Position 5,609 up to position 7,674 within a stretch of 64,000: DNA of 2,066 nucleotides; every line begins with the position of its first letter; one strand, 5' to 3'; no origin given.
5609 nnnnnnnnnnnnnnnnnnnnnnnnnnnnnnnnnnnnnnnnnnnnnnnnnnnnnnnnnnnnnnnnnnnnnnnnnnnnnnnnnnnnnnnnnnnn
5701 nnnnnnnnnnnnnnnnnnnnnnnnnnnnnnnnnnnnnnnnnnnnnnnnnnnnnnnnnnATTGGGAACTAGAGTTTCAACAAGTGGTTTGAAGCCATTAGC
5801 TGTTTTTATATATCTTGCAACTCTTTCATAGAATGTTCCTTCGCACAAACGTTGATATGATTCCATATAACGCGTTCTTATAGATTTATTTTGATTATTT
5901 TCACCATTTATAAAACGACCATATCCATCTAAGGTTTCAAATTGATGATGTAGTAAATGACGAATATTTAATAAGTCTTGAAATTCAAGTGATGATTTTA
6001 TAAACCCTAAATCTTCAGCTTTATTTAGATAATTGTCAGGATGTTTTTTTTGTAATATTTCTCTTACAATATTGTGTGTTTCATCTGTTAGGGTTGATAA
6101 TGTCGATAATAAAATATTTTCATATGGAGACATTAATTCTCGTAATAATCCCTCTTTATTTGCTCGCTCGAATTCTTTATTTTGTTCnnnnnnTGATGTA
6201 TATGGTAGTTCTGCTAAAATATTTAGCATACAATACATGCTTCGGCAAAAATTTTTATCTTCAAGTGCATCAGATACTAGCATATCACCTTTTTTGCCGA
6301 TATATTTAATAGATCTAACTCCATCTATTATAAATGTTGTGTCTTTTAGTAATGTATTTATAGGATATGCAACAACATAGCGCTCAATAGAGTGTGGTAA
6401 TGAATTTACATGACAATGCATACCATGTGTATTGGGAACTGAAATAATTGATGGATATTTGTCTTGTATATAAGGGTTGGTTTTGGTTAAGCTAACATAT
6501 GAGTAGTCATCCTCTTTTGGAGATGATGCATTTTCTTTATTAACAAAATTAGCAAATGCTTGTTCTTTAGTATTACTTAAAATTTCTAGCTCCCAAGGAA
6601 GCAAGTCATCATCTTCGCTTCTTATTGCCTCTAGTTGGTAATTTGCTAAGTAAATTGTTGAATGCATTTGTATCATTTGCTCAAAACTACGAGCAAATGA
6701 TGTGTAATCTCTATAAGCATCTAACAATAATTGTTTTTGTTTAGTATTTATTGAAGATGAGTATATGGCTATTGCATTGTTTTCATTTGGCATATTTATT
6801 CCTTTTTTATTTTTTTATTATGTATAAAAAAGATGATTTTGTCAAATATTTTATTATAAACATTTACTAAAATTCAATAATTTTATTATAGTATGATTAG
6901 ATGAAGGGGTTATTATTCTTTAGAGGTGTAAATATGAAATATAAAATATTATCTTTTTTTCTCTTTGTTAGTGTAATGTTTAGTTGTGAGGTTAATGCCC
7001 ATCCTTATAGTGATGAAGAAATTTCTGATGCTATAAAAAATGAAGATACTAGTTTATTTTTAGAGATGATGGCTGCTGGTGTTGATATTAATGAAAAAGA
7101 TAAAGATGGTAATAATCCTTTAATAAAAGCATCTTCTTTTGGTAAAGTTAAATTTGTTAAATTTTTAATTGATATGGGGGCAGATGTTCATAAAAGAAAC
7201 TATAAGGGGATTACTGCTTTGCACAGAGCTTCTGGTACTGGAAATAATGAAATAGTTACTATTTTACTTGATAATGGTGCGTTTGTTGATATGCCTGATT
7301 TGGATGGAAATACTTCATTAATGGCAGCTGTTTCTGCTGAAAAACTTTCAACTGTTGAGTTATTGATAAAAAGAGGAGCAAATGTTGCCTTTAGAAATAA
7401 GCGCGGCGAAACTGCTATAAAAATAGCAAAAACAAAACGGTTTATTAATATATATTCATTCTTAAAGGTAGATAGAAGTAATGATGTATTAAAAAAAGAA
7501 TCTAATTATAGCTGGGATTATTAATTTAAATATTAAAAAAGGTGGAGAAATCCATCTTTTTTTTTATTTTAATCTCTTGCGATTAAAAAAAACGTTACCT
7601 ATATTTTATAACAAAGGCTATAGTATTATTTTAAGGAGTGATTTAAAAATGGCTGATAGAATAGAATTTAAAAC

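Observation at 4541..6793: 750-aa protein with two HEPN-type Rx4H motifs, transcribed as its own unit next to phage-derived genes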

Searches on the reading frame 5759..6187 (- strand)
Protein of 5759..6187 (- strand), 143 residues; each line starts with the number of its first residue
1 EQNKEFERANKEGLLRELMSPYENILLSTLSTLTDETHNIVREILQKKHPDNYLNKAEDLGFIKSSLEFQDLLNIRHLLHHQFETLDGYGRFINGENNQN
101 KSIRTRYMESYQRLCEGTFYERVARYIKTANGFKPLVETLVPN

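Call 61: search_protein_families(library=pfam, alignment_id=A4, max_evalue=10)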
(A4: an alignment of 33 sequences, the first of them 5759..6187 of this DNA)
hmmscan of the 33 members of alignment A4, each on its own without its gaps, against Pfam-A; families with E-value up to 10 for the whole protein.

A. member 1, window:5759-6187:- (143 aa): 0 families

B. families by the number of members that match (of 33 scanned): 31 families (the first 25 are shown)
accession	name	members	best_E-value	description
PF01934.22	HepT-like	3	0.00041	Ribonuclease HepT-like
PF08780.16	NTase_sub_bind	3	0.0017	Nucleotidyltransferase substrate binding protein like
PF13233.12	Complex1_LYR_2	2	0.12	Complex1_LYR-like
PF20819.2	T4_Rnl1_C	1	0.0017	T4 RNA ligase 1, C-terminal domain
PF07041.16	DUF1327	1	0.0056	Protein of unknown function (DUF1327)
PF05946.17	TcpA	1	0.0065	Toxin-coregulated pilus subunit TcpA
PF02672.20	CP12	1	0.011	CP12 domain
PF18733.6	HEPN_LA2681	1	0.012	LA2681-like HEPN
PF05066.19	HARE-HTH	1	0.013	HB1, ASXL, restriction endonuclease HTH domain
PF04459.17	DUF512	1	0.015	Protein of unknown function (DUF512)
PF08519.17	RFC1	1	0.02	Replication factor RFC1 C terminal domain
PF16037.10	DUF4790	1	0.033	Domain of unknown function (DUF4790)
PF09951.15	Imm33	1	0.039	Immunity protein Imm33 domain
PF24236.1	Tea_helical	1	0.043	Telomere ends associated alpha-helical domain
PF00509.23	Hemagglutinin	1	0.044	Haemagglutinin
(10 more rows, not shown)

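Call 62: search_solved_structures(query=A4, max_evalue=10, show_alignments=5)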
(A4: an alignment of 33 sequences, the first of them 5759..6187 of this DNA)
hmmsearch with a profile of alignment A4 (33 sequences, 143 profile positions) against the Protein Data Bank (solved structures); distinct sequences matched with E-value up to 10: 2.
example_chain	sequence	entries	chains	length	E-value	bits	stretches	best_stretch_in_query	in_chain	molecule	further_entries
6rsw_C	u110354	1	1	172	0.96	12.5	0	91-142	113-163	Adenylyl cyclase-associated protein 1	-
2yru_A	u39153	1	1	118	2.4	11.2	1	75-91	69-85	Steroid receptor RNA activator 1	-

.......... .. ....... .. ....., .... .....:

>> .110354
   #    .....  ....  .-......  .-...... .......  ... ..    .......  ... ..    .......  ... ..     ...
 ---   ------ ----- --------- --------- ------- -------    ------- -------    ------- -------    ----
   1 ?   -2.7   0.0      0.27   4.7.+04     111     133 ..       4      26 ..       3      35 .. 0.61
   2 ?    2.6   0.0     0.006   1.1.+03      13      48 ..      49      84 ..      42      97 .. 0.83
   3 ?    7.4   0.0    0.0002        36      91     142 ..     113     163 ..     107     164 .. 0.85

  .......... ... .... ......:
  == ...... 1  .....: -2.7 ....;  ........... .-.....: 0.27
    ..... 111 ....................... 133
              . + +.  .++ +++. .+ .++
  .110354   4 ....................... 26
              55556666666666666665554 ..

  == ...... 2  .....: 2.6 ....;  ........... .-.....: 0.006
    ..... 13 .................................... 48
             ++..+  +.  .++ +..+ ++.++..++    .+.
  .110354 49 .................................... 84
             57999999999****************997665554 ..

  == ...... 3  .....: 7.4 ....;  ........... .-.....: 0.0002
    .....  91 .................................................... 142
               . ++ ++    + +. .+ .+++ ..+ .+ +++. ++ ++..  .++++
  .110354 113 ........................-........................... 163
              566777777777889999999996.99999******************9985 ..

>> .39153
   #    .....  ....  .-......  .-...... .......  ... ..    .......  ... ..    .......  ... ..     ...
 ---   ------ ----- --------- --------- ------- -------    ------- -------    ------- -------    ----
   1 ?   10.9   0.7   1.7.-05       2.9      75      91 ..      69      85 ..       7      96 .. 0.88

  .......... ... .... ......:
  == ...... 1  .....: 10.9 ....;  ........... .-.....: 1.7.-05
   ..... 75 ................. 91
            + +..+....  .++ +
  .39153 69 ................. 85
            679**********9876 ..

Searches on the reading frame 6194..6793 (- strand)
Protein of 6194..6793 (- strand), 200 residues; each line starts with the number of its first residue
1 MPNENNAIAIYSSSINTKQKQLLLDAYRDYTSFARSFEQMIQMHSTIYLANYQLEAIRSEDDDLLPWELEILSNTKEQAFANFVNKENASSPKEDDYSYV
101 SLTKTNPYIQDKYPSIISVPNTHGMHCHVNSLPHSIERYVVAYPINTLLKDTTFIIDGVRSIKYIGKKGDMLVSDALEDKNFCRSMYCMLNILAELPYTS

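Call 70: search_solved_structures(query=A5, max_evalue=10, show_alignments=2)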
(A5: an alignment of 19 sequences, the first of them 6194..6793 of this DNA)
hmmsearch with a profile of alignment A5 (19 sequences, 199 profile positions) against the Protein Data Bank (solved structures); distinct sequences matched with E-value up to 10: 2.
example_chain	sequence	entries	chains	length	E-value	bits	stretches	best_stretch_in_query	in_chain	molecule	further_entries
6biq_A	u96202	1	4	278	1.5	11.5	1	108-164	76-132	Clan CA, family C40, NlpC/P60 superfamily cysteine peptidase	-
8uai_C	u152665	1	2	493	7.3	9.2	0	19-78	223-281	11S globulin 3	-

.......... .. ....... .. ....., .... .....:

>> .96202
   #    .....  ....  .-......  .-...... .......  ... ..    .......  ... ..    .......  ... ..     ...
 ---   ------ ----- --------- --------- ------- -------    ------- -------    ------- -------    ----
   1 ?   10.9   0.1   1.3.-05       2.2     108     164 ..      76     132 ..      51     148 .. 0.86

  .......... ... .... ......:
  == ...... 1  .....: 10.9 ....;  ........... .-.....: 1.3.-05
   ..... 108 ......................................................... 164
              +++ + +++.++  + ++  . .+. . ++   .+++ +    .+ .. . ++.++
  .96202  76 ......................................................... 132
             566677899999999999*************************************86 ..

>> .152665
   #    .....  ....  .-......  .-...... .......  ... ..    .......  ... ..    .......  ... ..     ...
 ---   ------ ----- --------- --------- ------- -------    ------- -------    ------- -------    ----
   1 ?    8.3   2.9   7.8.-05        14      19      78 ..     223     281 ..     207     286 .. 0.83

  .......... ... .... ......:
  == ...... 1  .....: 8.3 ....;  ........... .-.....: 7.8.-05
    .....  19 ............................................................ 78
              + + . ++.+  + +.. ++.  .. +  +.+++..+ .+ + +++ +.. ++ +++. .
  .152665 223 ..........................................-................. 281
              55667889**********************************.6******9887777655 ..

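Call 72: search_protein_families(library=pfam, alignment_id=A5, max_evalue=10)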
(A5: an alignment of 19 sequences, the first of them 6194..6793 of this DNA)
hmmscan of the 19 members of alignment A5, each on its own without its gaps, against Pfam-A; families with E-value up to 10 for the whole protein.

A. member 1, window:6194-6793:- (200 aa): 1 family
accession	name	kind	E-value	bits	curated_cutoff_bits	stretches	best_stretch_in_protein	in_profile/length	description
PF06778.18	Chlor_dismutase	-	0.006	16.7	25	1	35-146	6-104/189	Chlorite dismutase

B. families by the number of members that match (of 19 scanned): 17 families
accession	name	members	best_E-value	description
PF22564.2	HAAS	2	0.03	HAAS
PF06778.18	Chlor_dismutase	1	0.006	Chlorite dismutase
PF00235.25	Profilin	1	0.0097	Profilin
PF25364.1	PH_NDK7_N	1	0.021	Nucleoside diphosphate kinase 7 N-terminal PH domain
PF03835.21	Rad4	1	0.031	Rad4 transglutaminase-like domain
PF00769.24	ERM_C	1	0.055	Ezrin/radixin/moesin family C terminal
PF05005.20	Ocnus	1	0.08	Janus/Ocnus family (Ocnus)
PF11411.13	DNA_ligase_IV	1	0.11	DNA ligase IV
PF17991.7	Thioredoxin_10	1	0.11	Thioredoxin like C-terminal domain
PF17808.7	fn3_PAP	1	0.12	Fn3-like domain from Purple Acid Phosphatase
PF15156.11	CLN6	1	0.12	Ceroid-lipofuscinosis neuronal protein 6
PF10656.15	DUF2483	1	0.15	Hypothetical protein of unknown function (DUF2483)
PF17401.7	DUF5407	1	0.16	Family of unknown function (DUF5407)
PF00159.23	Hormone_3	1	0.18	Pancreatic hormone peptide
PF18833.7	TPR_22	1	0.18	Tetratricopeptide repeat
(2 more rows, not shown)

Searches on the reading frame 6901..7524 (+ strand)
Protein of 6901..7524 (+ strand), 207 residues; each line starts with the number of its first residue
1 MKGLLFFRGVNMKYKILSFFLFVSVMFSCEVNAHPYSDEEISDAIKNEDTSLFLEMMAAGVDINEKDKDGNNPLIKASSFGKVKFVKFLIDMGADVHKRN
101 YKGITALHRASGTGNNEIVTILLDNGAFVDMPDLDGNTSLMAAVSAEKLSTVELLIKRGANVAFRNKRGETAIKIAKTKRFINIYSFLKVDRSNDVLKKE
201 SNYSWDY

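Call 3: search_protein_families(library=pfam, proteins=[window:6901-7524:+], max_evalue=1)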
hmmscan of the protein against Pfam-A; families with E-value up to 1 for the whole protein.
window:6901-7524:+ (207 aa): 9 families
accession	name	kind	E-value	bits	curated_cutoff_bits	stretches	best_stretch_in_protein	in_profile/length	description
PF13637.12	Ank_4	-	1.8e-23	82.5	22.7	4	80-120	7-47/50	Ankyrin repeats (many copies)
PF12796.13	Ank_2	-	1.9e-23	83.3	27.3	2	43-132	3-89/90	Ankyrin repeats (3 copies)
PF00023.36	Ank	-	1.1e-21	76.2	21.1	3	135-167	1-33/33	Ankyrin repeat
PF13857.12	Ank_5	-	3.3e-17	62.8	27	4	122-176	1-56/56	Ankyrin repeats (many copies)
PF13606.12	Ank_3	-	5.4e-13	48.1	22.3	3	69-97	1-29/30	Ankyrin repeat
PF24521.3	Ank_KRIT1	-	1.6e-07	31.6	80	2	102-180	45-129/149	KRIT1 ankyrin-repeats domain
PF23745.1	ANK_LRRK2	-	0.0055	17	27.5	1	70-158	31-115/130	LRRK2 ANK repeat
PF24563.1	KH_Mug60-KHD4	-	0.017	15.4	27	1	116-156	20-59/70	Mug60/KHD4 KH type I domain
PF22652.1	DUF7006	-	0.073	13.7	27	1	26-69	62-105/112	Family of unknown function (DUF7006)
